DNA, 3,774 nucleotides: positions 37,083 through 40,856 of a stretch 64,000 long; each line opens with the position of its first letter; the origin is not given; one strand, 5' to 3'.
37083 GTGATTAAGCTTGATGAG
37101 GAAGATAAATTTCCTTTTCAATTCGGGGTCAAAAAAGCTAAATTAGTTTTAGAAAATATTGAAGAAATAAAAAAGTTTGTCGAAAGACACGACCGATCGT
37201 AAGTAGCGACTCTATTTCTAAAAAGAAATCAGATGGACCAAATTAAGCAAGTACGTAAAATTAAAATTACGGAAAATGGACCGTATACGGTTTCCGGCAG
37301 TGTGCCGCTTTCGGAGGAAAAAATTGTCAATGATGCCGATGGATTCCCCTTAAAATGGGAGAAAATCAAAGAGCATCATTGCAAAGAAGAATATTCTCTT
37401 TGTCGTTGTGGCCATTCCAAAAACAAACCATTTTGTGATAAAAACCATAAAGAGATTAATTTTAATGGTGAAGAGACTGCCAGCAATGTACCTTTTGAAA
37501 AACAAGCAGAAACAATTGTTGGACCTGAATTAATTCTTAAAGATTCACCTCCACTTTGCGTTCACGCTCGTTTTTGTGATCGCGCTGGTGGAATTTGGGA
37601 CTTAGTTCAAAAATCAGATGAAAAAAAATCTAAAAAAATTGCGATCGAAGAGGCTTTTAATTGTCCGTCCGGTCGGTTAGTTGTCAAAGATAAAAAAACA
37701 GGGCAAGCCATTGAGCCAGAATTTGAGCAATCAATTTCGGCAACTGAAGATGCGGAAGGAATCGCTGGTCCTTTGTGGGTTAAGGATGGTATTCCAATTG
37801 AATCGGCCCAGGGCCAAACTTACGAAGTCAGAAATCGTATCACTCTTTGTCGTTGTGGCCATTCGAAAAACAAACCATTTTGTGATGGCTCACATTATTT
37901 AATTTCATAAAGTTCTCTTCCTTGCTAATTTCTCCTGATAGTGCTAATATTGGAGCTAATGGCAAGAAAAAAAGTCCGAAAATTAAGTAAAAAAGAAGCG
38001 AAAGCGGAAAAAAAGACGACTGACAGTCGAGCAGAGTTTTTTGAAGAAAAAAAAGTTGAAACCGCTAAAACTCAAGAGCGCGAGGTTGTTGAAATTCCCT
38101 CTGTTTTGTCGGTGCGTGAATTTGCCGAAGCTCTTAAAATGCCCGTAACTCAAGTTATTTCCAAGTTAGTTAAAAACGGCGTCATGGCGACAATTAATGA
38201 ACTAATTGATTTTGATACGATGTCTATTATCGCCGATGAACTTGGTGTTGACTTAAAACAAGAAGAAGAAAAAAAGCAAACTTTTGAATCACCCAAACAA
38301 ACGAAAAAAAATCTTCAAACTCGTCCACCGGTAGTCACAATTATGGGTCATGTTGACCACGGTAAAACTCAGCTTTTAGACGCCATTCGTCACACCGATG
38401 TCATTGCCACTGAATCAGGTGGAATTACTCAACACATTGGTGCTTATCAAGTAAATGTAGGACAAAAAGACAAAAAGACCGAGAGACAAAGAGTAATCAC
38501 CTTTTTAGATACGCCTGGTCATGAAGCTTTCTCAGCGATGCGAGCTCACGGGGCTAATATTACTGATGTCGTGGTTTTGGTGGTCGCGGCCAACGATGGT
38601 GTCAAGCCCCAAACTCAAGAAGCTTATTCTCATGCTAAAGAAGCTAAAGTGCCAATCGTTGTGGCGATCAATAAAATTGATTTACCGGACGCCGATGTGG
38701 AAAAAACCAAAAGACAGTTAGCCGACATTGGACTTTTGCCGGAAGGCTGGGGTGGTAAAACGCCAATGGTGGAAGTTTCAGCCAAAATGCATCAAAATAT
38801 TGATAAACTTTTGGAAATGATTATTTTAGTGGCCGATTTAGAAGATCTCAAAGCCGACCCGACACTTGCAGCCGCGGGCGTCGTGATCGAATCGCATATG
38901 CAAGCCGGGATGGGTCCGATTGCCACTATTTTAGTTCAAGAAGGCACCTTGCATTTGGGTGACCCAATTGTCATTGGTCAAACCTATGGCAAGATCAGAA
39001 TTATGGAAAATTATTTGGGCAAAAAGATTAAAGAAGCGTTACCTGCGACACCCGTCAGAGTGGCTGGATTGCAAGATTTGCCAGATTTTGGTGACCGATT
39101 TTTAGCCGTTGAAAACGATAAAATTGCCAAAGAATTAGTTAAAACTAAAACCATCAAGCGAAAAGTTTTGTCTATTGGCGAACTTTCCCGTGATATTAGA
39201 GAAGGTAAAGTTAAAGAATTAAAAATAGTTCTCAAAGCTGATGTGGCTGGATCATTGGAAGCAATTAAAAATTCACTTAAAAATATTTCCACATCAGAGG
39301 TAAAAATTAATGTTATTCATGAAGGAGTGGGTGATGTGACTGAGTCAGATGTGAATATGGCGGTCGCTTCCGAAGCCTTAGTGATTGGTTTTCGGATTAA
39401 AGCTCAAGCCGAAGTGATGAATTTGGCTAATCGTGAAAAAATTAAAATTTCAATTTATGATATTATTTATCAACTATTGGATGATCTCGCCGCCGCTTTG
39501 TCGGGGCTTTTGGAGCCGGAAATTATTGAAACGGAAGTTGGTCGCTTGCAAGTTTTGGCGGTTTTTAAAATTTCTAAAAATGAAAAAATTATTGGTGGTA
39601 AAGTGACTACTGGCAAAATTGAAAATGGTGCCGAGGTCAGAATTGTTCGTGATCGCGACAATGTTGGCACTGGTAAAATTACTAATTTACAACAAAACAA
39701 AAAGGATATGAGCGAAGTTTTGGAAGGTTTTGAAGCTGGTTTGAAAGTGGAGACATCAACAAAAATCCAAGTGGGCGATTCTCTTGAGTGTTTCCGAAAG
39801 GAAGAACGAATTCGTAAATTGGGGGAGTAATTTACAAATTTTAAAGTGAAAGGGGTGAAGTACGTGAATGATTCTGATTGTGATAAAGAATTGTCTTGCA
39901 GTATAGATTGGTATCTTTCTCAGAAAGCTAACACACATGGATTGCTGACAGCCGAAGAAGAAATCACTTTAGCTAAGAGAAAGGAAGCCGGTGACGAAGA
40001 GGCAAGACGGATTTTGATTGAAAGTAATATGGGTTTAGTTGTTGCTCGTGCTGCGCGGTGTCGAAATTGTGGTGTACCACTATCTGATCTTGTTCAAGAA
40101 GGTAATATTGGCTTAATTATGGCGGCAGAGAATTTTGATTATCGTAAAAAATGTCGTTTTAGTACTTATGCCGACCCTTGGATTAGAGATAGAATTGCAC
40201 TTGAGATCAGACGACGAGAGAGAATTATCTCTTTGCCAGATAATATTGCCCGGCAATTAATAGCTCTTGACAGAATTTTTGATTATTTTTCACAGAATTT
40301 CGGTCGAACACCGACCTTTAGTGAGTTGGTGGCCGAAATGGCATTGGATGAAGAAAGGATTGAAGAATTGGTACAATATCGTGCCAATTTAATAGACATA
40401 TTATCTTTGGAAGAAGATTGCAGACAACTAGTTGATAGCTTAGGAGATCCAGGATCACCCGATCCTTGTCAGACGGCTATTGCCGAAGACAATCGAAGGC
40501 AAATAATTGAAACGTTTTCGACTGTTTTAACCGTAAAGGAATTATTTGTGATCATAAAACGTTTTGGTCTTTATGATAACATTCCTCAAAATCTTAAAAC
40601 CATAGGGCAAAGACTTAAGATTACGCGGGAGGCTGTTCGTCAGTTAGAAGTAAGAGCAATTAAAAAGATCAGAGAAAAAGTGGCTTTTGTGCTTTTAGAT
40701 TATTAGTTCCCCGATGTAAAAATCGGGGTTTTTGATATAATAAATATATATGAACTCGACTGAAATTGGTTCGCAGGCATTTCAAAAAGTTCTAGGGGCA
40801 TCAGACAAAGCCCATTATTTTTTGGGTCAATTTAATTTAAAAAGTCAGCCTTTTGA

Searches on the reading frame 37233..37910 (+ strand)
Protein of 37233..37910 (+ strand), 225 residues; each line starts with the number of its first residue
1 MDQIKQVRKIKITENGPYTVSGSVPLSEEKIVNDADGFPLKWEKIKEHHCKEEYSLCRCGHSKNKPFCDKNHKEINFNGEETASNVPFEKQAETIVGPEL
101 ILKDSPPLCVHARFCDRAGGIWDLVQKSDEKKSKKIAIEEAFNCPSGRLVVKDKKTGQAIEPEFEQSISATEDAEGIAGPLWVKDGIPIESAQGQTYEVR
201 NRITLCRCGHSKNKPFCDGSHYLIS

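Call 3: search_protein_families(library=pfam, proteins=[window:37233-37910:+], max_evalue=0.01)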
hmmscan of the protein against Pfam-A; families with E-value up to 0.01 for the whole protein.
window:37233-37910:+ (225 aa): 2 families
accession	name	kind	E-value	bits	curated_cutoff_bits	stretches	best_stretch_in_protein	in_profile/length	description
PF09360.15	zf-CDGSH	-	2.6e-37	127.3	29.5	2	179-221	2-47/48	Iron-binding zinc finger CDGSH type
PF06902.16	Fer4_19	-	5.7e-11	42.7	24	1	97-153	3-63/64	Divergent 4Fe-4S mono-cluster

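Call 4: search_protein_families(library=ncbifam, proteins=[window:37233-37910:+], max_evalue=0.01)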
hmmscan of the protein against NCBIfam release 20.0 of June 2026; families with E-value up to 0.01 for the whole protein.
window:37233-37910:+ (225 aa): 0 families

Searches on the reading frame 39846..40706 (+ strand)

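Call 33: search_protein_families(library=pfam, proteins=[window:39846-40706:+], max_evalue=0.05)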
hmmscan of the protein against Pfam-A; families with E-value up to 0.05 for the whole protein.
window:39846-40706:+ (286 aa): 4 families
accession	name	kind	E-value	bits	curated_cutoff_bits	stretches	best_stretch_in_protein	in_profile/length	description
PF04542.20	Sigma70_r2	-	3.4e-15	56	24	1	57-126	1-70/71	Sigma-70 region 2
PF04545.22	Sigma70_r4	-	1.6e-09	37.6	24.1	1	228-277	5-50/50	Sigma-70, region 4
PF00140.25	Sigma70_r1_2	-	8.9e-07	29.2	22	1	29-52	11-34/34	Sigma-70 factor, region 1.2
PF04539.22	Sigma70_r3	-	0.00072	20.1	25.3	1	143-179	8-44/78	Sigma-70 region 3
